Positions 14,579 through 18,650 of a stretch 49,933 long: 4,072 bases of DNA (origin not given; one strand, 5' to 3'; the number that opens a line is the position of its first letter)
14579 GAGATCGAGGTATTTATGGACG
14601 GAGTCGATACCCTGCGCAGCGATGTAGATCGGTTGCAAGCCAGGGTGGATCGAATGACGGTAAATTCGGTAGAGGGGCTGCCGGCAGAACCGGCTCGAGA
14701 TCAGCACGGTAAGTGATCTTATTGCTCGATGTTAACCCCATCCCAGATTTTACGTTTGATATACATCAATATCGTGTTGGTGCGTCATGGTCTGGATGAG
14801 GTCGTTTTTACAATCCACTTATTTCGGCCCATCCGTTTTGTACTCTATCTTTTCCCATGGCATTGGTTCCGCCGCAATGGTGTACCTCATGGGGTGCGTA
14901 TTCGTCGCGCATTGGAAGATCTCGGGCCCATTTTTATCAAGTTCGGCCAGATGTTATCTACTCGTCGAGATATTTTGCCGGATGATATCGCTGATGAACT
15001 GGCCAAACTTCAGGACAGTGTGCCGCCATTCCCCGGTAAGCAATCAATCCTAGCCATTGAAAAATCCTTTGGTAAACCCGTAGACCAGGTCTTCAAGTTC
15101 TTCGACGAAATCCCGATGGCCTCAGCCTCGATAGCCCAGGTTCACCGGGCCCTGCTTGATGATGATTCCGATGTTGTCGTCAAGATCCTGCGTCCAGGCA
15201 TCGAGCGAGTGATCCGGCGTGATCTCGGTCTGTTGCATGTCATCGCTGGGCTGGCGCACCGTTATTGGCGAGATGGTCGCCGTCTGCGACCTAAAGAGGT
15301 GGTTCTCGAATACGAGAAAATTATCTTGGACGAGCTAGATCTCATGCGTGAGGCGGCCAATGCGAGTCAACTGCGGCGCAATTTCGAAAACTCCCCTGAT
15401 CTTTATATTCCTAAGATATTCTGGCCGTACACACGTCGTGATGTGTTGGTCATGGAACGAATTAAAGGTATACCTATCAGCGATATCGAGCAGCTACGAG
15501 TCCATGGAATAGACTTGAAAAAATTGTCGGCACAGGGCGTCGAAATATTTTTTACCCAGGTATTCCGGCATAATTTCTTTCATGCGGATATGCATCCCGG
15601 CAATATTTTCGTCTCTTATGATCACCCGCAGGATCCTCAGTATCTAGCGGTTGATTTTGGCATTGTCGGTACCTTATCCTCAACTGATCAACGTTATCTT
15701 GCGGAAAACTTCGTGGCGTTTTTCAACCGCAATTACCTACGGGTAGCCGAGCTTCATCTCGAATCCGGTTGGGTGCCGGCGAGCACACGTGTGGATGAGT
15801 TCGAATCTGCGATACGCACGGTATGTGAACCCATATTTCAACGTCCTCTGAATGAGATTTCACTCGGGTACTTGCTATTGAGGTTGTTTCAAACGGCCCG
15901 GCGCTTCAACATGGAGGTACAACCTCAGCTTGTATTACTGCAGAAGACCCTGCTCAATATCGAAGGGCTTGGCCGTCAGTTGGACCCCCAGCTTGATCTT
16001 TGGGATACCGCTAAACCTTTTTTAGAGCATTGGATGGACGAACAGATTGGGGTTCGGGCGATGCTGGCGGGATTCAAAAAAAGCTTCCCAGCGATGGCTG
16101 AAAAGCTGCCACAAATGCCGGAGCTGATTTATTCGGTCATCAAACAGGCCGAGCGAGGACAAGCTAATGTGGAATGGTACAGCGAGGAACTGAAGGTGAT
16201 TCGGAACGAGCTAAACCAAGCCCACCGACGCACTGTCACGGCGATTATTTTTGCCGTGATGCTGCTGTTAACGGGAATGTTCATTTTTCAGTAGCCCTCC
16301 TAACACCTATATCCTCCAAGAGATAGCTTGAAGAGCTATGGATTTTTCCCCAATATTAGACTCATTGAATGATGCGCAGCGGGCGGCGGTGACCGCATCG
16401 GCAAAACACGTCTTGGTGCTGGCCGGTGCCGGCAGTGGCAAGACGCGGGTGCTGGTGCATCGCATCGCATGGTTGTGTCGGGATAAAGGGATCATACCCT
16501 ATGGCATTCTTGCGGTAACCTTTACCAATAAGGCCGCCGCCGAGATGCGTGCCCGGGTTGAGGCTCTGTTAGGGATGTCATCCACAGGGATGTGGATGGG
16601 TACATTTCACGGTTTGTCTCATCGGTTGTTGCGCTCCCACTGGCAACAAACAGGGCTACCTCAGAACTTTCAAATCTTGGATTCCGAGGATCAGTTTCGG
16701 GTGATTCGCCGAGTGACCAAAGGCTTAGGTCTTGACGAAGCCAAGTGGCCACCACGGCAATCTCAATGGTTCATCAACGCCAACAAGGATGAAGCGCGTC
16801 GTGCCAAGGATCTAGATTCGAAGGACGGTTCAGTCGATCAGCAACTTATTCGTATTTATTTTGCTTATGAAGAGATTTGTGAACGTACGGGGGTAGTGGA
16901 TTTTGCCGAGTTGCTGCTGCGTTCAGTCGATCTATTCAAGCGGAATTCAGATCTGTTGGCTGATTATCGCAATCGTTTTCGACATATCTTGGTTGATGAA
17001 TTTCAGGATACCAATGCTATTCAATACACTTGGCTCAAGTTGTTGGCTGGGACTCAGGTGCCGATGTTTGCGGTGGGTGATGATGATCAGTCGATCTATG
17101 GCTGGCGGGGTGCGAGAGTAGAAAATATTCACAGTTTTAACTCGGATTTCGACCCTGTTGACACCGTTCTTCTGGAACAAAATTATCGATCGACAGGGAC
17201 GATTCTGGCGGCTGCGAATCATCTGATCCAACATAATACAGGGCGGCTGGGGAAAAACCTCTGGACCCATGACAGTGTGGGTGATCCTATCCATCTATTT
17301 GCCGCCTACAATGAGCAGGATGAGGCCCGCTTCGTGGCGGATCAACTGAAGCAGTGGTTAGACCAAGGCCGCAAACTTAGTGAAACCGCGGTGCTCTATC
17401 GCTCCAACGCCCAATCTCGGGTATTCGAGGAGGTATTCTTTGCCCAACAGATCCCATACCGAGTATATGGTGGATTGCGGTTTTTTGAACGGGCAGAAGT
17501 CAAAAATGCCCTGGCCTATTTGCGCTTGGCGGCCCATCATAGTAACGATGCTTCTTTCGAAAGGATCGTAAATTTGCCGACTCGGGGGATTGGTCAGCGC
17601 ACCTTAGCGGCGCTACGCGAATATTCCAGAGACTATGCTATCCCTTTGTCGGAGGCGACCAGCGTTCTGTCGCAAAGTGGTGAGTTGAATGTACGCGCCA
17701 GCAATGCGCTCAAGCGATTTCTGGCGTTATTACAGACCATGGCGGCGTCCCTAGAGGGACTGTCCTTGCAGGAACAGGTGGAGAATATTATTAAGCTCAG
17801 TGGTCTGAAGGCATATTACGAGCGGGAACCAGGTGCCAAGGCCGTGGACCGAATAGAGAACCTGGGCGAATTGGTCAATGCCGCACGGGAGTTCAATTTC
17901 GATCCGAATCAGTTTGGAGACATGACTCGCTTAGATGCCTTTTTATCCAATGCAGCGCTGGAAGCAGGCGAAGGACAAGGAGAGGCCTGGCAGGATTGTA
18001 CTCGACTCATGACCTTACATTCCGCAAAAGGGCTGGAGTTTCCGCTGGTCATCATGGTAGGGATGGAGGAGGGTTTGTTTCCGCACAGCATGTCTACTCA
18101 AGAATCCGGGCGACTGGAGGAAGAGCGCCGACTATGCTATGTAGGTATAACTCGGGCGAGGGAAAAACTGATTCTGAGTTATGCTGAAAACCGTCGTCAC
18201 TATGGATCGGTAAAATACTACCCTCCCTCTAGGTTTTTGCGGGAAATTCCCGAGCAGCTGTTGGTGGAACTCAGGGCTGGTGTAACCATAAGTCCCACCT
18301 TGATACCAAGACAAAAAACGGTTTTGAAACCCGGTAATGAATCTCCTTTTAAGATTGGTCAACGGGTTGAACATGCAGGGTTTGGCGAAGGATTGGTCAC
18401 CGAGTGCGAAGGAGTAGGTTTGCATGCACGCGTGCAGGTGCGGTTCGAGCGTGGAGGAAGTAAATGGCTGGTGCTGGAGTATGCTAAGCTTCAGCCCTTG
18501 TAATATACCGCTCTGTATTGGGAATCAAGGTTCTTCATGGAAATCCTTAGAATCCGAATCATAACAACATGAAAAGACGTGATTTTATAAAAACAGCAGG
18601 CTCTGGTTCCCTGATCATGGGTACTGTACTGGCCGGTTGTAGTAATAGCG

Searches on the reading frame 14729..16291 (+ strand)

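Call 55: search_protein_families(library=pfam, proteins=[window:14729-16291:+], max_evalue=0.00001)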
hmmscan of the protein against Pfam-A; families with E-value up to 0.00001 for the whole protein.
window:14729-16291:+ (521 aa): 1 family
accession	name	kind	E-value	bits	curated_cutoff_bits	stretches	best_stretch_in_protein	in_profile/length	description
PF03109.22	ABC1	-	4.8e-78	262.1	22.9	1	93-342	1-243/244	ABC1 atypical kinase-like domain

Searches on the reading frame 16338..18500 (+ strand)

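Call 55: search_protein_families(library=pfam, proteins=[window:16338-18500:+], max_evalue=0.00001)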
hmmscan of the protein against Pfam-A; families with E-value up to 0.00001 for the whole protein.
window:16338-18500:+ (721 aa): 4 families
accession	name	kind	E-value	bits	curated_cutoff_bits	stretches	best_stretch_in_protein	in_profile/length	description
PF00580.27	UvrD-helicase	-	3.8e-85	286.3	23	1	10-271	1-270/271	UvrD/REP helicase N-terminal domain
PF13361.12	UvrD_C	-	4.8e-82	276.6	25.6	1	278-617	2-349/350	UvrD-like helicase C-terminal domain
PF13245.12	AAA_19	-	1.8e-21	77.1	25.1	1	14-255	1-132/134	AAA domain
PF13538.12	UvrD_C_2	-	2.3e-09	37.4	27.4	1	557-613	4-51/52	UvrD-like helicase C-terminal domain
